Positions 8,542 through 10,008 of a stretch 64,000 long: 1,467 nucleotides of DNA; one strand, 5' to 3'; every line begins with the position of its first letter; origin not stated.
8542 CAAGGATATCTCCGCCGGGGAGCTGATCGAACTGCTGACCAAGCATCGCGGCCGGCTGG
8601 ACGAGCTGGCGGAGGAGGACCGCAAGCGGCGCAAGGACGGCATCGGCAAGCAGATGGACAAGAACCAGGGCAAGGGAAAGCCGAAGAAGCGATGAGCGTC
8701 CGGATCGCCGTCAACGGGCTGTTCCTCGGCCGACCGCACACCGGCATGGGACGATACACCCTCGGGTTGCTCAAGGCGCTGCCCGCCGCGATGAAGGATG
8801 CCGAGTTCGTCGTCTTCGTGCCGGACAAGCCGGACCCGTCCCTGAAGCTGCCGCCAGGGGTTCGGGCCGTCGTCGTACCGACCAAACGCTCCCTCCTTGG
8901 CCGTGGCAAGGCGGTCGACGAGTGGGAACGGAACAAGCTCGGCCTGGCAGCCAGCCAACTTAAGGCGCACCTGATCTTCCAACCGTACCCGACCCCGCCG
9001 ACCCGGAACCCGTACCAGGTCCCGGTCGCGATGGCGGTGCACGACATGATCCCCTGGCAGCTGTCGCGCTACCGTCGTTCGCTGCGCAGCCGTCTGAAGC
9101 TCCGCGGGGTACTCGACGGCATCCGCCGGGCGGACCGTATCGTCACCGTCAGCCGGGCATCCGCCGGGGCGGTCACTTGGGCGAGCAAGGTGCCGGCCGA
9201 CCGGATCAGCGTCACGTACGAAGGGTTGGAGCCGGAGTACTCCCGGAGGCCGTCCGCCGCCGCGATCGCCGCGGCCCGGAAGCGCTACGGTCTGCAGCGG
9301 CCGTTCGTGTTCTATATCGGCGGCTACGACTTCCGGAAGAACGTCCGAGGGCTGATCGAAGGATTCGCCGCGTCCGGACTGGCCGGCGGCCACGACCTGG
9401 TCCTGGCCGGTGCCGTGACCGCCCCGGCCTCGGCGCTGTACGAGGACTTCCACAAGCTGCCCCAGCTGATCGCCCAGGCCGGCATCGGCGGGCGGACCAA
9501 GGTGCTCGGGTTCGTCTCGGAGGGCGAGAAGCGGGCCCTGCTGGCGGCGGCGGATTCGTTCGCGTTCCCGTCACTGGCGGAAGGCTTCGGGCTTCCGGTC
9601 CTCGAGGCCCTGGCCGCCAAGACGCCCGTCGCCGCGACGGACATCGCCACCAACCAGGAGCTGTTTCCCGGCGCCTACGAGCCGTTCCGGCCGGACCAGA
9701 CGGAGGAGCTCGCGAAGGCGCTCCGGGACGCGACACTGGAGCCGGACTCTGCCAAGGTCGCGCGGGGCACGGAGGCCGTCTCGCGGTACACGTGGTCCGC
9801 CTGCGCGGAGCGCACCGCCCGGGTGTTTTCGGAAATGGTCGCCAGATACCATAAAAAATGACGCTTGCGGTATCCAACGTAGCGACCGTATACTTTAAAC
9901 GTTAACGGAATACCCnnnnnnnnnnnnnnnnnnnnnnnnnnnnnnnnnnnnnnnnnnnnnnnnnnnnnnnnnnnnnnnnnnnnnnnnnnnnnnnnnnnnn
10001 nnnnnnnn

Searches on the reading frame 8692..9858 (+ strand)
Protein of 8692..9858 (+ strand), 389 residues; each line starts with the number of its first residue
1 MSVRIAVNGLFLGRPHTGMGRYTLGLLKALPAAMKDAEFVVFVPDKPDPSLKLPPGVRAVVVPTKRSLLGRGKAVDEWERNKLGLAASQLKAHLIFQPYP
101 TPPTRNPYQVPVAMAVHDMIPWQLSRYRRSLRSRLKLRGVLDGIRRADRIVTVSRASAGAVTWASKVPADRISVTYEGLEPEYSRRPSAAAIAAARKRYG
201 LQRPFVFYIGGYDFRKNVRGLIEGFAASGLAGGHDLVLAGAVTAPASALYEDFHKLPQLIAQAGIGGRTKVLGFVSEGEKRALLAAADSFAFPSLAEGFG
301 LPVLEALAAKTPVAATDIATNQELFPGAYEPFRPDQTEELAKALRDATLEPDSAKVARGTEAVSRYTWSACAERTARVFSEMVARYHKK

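Call 52: search_protein_families(library=pfam, proteins=[window:8692-9858:+], max_evalue=0.001)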
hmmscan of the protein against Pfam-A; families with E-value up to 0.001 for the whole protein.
window:8692-9858:+ (389 aa): 5 families
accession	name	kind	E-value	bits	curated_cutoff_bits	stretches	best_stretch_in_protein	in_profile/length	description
PF00534.26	Glycos_transf_1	-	2.5e-20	73.1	26.4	1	202-354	14-162/172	Glycosyl transferases group 1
PF13692.12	Glyco_trans_1_4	-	1.9e-16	61.1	27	1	204-345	2-137/142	Glycosyl transferases group 1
PF13439.12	Glyco_transf_4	-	2.6e-12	47.5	28.5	1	18-182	3-169/170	Glycosyltransferase Family 4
PF13579.12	Glyco_trans_4_4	-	1.6e-08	35.5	29.7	1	17-175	1-155/158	Glycosyl transferase 4-like domain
PF20706.3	GT4-conflict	-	2e-05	24.2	26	1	269-317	263-312/385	Family 4 Glycosyltransferase in conflict systems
